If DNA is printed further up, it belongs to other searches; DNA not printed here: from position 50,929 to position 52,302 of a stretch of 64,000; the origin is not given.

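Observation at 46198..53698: Pentameric ligand-gated ion channel embedded in a peptide-ABC/ALDH gene string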

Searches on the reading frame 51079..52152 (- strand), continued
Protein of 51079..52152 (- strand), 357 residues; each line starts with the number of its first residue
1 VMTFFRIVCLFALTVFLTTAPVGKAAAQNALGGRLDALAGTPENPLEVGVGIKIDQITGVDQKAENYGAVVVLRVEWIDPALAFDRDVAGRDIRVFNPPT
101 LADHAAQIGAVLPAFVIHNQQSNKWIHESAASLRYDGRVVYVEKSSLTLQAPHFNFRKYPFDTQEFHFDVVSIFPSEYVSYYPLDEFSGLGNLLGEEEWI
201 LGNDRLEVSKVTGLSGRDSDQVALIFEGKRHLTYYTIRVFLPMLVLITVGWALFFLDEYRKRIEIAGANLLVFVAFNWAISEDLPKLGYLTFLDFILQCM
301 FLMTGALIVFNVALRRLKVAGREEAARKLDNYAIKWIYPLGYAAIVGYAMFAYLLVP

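Call 26: search_protein_families(library=pfam, proteins=[L080:5553-6767:+, L080:6907-7527:+, L080:7543-7878:+, L080:7901-9766:+, L080:10941-11723:-, L066:642-1967:+, L066:3132-3782:+, L066:3842-4792:+, L066:4789-5442:+, L066:5432-6094:+], max_evalue=0.001)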
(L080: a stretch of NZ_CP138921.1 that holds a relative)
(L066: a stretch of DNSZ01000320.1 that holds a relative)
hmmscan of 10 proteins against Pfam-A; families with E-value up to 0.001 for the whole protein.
L080:5553-6767:+ (404 aa): 1 family
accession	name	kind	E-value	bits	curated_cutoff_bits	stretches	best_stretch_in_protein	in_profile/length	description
PF00180.25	Iso_dh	-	6.8e-59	200.3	27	1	6-376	2-334/348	Isocitrate/isopropylmalate dehydrogenase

L080:6907-7527:+ (206 aa): 1 family
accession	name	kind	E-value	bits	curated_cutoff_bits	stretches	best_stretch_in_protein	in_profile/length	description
PF02588.21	YitT_membrane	-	3.7e-28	98.8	24.3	1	20-195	3-178/205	Uncharacterised 5xTM membrane BCR, YitT family COG1284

L080:7543-7878:+ (111 aa): 2 families
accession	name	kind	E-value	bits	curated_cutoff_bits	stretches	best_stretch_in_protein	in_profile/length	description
PF00893.25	Multi_Drug_Res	-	9.9e-25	87.3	23.7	1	4-95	2-93/93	Small Multidrug Resistance protein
PF00892.27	EamA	-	0.00083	20.1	28.2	0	31-103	63-134/135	EamA-like transporter family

L080:7901-9766:+ (621 aa): 6 families
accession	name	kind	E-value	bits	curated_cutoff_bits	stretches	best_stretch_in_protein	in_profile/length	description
PF00009.33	GTP_EFTU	-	2.7e-56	190.6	26.5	1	18-209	2-187/188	Elongation factor Tu GTP binding domain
PF21018.2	BipA_C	-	2e-47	159.9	23.8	1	503-610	2-109/110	TypA/BipA C-terminal domain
PF00679.30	EFG_C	-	1e-21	77.2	27.9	1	414-498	3-86/89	Elongation factor G C-terminus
PF03144.31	GTP_EFTU_D2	-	8.9e-14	52.1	30.3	1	235-306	1-73/73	Elongation factor Tu domain 2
PF22042.2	EF-G_D2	-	1.2e-11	45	27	1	230-307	11-83/84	Elongation factor G domain 2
PF01926.29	MMR_HSR1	-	6e-07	30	21.9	1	22-143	2-113/113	50S ribosome-binding GTPase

L080:10941-11723:- (260 aa): 2 families
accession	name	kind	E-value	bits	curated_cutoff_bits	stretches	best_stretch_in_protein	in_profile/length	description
PF13230.11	GATase_4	-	5.4e-13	48.9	23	1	27-199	19-186/272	Glutamine amidotransferases class-II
PF13522.11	GATase_6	-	2.3e-08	34.6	27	1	76-186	7-107/130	Glutamine amidotransferase domain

L066:642-1967:+ (441 aa): 0 families

L066:3132-3782:+ (216 aa): 1 family
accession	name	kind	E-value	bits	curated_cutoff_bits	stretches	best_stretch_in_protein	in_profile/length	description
PF01936.24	NYN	-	2.2e-40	138.9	24.2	1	34-192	1-145/145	NYN domain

L066:3842-4792:+ (316 aa): 1 family
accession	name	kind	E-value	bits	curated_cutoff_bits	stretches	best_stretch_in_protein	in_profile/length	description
PF02401.23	LYTB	-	2.8e-91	306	24.5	1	9-285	2-265/267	LytB protein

L066:4789-5442:+ (217 aa): 5 families
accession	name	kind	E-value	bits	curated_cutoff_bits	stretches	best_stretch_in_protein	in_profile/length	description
PF13417.12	GST_N_3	-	7.7e-17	61.8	22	1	8-81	1-74/75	Glutathione S-transferase, N-terminal domain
PF13409.12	GST_N_2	-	1.2e-13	51.9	25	1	14-76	2-69/70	Glutathione S-transferase, N-terminal domain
PF02798.26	GST_N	-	2.7e-07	31.3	20.9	1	6-75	3-75/76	Glutathione S-transferase, N-terminal domain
PF13410.11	GST_C_2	-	4.1e-07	30.5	24.9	1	131-193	3-66/69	Glutathione S-transferase, C-terminal domain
PF00043.30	GST_C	-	0.00024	21.7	20.7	1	121-197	12-89/93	Glutathione S-transferase, C-terminal domain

L066:5432-6094:+ (220 aa): 1 family
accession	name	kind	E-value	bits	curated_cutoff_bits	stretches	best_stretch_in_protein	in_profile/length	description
PF01810.24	LysE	-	2.5e-29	102.6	25.6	1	27-217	2-192/193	LysE type translocator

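Call 27: search_protein_families(library=pfam, proteins=[L067:7771-9330:+, L067:6176-7582:-, L068:8270-9328:+, L068:9300-9842:-, L068:10993-11691:-, L074:8424-9689:+, L074:11490-12353:+, L074:7340-8065:+, L066:12-623:+, L068:7733-8236:+], max_evalue=0.001)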
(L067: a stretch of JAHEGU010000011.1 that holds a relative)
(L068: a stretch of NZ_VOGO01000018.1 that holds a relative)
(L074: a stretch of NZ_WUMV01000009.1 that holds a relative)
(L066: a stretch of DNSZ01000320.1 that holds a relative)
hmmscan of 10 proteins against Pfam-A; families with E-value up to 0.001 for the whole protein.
L067:7771-9330:+ (519 aa): 0 families

L067:6176-7582:- (468 aa): 2 families
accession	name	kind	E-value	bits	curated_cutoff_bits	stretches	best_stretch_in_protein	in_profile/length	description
PF00749.27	tRNA-synt_1c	-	3.1e-104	348.7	23.4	1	3-305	2-314/314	tRNA synthetases class I (E and Q), catalytic domain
PF19269.4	Anticodon_2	-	5.3e-30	105.1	23.6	1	323-460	2-140/141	Anticodon binding domain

L068:8270-9328:+ (352 aa): 0 families

L068:9300-9842:- (180 aa): 0 families

L068:10993-11691:- (232 aa): 5 families
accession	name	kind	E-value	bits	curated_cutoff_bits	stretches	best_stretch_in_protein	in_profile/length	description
PF00072.30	Response_reg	-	4.6e-23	81.9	30.2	1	23-132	1-110/111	Response regulator receiver domain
PF00196.25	GerE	-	2.4e-17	62.7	23.5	1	158-213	2-57/57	Bacterial regulatory proteins, luxR family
PF08281.18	Sigma70_r4_2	-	3.4e-09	36.6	25.7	1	152-195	4-48/54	Sigma-70, region 4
PF07638.17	Sigma70_ECF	-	0.00023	21.5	21.1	1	145-192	123-170/185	ECF sigma factor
PF13384.12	HTH_23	-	0.00081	19.6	24.6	0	166-195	10-39/50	Homeodomain-like domain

L074:8424-9689:+ (421 aa): 3 families
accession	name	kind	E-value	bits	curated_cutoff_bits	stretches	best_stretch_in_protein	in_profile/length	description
PF07690.21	MFS_1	-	1e-26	94.1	33.4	2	206-379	4-178/347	Major Facilitator Superfamily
PF00083.30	Sugar_tr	-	1.5e-05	24.5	22.3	1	40-155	45-163/452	Sugar (and other) transporter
PF06779.20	MFS_4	-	0.0003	20.7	26.3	1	37-368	24-360/364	Uncharacterised MFS-type transporter YbfB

L074:11490-12353:+ (287 aa): 0 families

L074:7340-8065:+ (241 aa): 0 families

L066:12-623:+ (203 aa): 0 families

L068:7733-8236:+ (167 aa): 1 family
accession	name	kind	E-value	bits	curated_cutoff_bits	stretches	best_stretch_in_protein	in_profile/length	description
PF00072.30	Response_reg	-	4.6e-16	59.4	30.2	1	42-151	1-110/111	Response regulator receiver domain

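Call 53: search_protein_families(library=pfam, proteins=[L030:11289-12539:+, L030:12837-15782:+, L030:16344-17504:-, L064:11086-11490:+], max_evalue=0.001)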
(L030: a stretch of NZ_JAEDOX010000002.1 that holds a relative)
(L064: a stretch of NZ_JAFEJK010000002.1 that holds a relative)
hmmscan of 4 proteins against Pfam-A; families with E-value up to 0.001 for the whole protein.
L030:11289-12539:+ (416 aa): 5 families
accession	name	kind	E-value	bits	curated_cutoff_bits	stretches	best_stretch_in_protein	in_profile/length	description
PF01266.30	DAO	-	1.3e-61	209.6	27.9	1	33-379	1-352/353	FAD dependent oxidoreductase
PF01946.23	Thi4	-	0.00019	21.2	26.2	1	32-71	18-57/235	Thi4 family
PF13450.12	NAD_binding_8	-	0.00032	21.3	21.9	1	36-76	1-39/68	NAD(P)-binding Rossmann-like domain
PF04820.20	Trp_halogenase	-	0.00039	19.8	21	1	33-76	1-46/458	Tryptophan halogenase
PF00890.30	FAD_binding_2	-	0.00049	19.9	20.4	0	33-65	1-31/414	FAD binding domain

L030:12837-15782:+ (981 aa): 9 families
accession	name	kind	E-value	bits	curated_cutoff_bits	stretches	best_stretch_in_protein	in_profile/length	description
PF01571.26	GCV_T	-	3.1e-65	220.4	25.6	1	595-861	2-254/255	Aminomethyltransferase folate-binding domain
PF17806.6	SO_alpha_A3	-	6.7e-32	110.1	23.1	1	496-579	2-86/87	Sarcosine oxidase A3 domain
PF13510.11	Fer2_4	-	4e-25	88.1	22.8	1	16-100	2-81/82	2Fe-2S iron-sulfur cluster binding domain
PF12831.13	FAD_oxidored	-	2.2e-08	34.3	27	1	170-225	1-59/416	FAD dependent oxidoreductase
PF08669.17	GCV_T_C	-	5.1e-08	33.1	25.9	1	911-973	25-80/80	Glycine cleavage T-protein C-terminal barrel domain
PF03486.20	HI0933_like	-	8.2e-07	29.2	50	1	170-206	2-38/244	HI0933-like protein Rossmann domain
PF00890.30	FAD_binding_2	-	4.9e-06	26.4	20.4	1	170-206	1-37/414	FAD binding domain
PF07992.20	Pyr_redox_2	-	7e-06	26.1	26.1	1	170-296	2-116/291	Pyridine nucleotide-disulphide oxidoreductase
PF13450.12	NAD_binding_8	-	0.0002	22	21.9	1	173-216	1-41/68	NAD(P)-binding Rossmann-like domain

L030:16344-17504:- (386 aa): 3 families
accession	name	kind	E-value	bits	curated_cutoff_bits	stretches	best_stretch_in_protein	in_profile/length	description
PF12833.13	HTH_18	-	7.1e-22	77.9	33.6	1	292-371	1-80/80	Helix-turn-helix domain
PF00165.29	HTH_AraC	-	1.1e-10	41.9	26.6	1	285-319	7-41/42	Bacterial regulatory helix-turn-helix proteins, AraC family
PF01965.30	DJ-1_PfpI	-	2.6e-05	24.5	26.6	1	77-227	16-164/165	DJ-1/PfpI family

L064:11086-11490:+ (134 aa): 2 families
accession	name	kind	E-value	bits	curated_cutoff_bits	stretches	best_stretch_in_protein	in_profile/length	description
PF07883.17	Cupin_2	-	4.5e-13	49.2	27.2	1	41-108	2-68/70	Cupin domain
PF02311.25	AraC_binding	-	2.6e-06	27.7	21.1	1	46-101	12-66/135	AraC-like ligand binding domain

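Call 73: find_encoding_contigs(protein=P0002, flank=4000, max_places=2)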
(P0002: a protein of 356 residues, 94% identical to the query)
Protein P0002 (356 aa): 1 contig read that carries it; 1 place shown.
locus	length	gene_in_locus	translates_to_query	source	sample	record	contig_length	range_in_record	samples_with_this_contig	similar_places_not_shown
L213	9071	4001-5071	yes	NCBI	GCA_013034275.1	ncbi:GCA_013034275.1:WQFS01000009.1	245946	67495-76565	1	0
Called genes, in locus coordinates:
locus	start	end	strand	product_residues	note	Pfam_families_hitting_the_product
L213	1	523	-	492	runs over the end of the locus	PF00370:FGGY_N, PF02782:FGGY_C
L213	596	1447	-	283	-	PF02569:Pantoate_ligase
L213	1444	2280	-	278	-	PF02548:Pantoate_transf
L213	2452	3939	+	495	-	PF00496:SBP_bac_5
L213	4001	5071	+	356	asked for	PF02931:Neur_chan_LBD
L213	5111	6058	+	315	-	PF19300:BPD_transp_1_N, PF00528:BPD_transp_1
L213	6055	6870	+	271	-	PF00528:BPD_transp_1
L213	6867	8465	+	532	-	PF02463:SMC_N (faint), PF03193:RsgA_GTPase (faint), PF13555:AAA_29 (faint), PF00005:ABC_tran, PF13304:AAA_21 (faint), PF13401:AAA_22 (faint), PF00005:ABC_tran, PF08352:oligo_HPY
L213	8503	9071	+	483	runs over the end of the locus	PF00171:Aldedh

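Call 76: predict_structure(alignment_id=A1)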
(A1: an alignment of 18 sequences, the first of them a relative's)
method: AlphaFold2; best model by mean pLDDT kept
length: 356 residues; sequences in the alignment: 18
mean_pLDDT: 74.5   pTM: 0.57
mean pLDDT of the five models: 74.5, 73.0, 72.8, 71.3, 61.3
residues with pLDDT >= 90: 79; 70-90: 143; 50-70: 100; < 50: 34
segments of 3 or more residues with pLDDT < 50: 23-35, 155-159, 277-290
pLDDT, mean of each block of 10 residues (from residue 1): 80 74 44 54 90 79 74 92 87 92 86 87 90 93 88 50 81 91 90 62 90 89 81 58 59 57 61 49 42 62 72 81 84 77 72 56
secondary structure, 60 per line:
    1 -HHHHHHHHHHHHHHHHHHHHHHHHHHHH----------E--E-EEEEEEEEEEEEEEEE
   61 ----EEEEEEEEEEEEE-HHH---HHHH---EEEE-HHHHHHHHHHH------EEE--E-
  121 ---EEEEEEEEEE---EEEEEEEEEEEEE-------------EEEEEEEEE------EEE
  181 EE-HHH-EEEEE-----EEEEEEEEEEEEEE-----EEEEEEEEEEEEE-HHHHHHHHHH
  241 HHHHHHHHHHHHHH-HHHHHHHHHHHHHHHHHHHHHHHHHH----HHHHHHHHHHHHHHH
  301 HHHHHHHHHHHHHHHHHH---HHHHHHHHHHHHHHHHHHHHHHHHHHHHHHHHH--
elements in order: H2-29 E45-60 E65-77 H85-88 E92-95 H97-107 E114-116 E124-133 E137-149 E163-171 E178-182 E188-192 E198-211 E217-229 H231-254 H256-281 H286-318 H322-354

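Call 78: fold_search(model_id=the predicted structure, library=pdb)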
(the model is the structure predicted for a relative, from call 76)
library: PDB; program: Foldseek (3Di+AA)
matches with E <= 10: 1555; with E <= 0.001: 1107
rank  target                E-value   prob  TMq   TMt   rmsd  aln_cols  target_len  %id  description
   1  9ex6_A                2.2e-29  1.00  0.56  0.63  11.9       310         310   42  CryoEM structure of sTeLIC nanodisc in closed state (released 2025-03-26)
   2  6fl9_A                3.6e-29  1.00  0.60  0.68  11.0       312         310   41  The active form of a pentameric ion channel (sTeLIC) gated by alkaline pH - Wild type 2.3 Angstrom resolution (released 2018-05-16)
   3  9ewa_EEE              3.6e-29  1.00  0.60  0.68  11.0       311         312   41  The sTeLIC pentameric Ligand-Gated Ion Channel (wild-type) in complex with 4-Bromophenethylamine (released 2025-03-26)
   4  6fvq_A                1.7e-28  1.00  0.60  0.68  10.9       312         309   41  The active form of a pentameric ion channel (sTeLIC) gated by alkaline pH - R86A (released 2018-05-16)
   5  6fvs_A                3.0e-28  1.00  0.60  0.68  11.0       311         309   41  The active form of a pentameric ion channel (sTeLIC) gated by alkaline pH - sTeLIC in complex with Barium ions (Ba2+) (released 2018-05-16)
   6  9ev7_C                1.0e-27  1.00  0.56  0.46  11.5       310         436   37  3DFlex refinement of the CryoEM structure of DeCLIC nanodisc with 10mM EDTA in asym state (released 2025-04-09)
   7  9eva_D                1.1e-27  1.00  0.56  0.36  11.5       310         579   37  3DFlex refinement of the CryoEM structure of DeCLIC nanodisc with 10mM calcium (released 2025-04-09)
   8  9eva_E                1.2e-27  1.00  0.55  0.35  11.6       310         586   37  3DFlex refinement of the CryoEM structure of DeCLIC nanodisc with 10mM calcium (released 2025-04-09)
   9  9eva_C                1.4e-27  1.00  0.55  0.36  11.6       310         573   37  3DFlex refinement of the CryoEM structure of DeCLIC nanodisc with 10mM calcium (released 2025-04-09)
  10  9fth_A                2.1e-27  1.00  0.58  0.36  11.4       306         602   37  Open conformation of the pentameric ligand-gated ion channel, DeCLIC at pH 5 with 10mM Ca2+ (released 2024-09-11)
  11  9eva_A                3.0e-27  1.00  0.55  0.35  11.6       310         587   37  3DFlex refinement of the CryoEM structure of DeCLIC nanodisc with 10mM calcium (released 2025-04-09)
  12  9ev8_A                3.0e-27  1.00  0.55  0.36  11.6       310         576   37  Non-uniform refinement of the CryoEM structure of DeCLIC nanodisc with 10mM calcium (released 2025-04-09)
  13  9ftg_A                3.1e-27  1.00  0.55  0.37  12.0       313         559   36  Closed conformation of the pentameric ligand-gated ion channel, DeCLIC at pH 5 with 10 mM Ca2+ (released 2024-09-11)
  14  9eva_B                3.5e-27  1.00  0.55  0.35  11.6       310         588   37  3DFlex refinement of the CryoEM structure of DeCLIC nanodisc with 10mM calcium (released 2025-04-09)
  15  9ev1_A                4.4e-27  1.00  0.55  0.35  11.6       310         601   37  3DFlex refinement of the CryoEM structure of DeCLIC nanodisc with 10mM EDTA in sym-like state (released 2025-04-09)
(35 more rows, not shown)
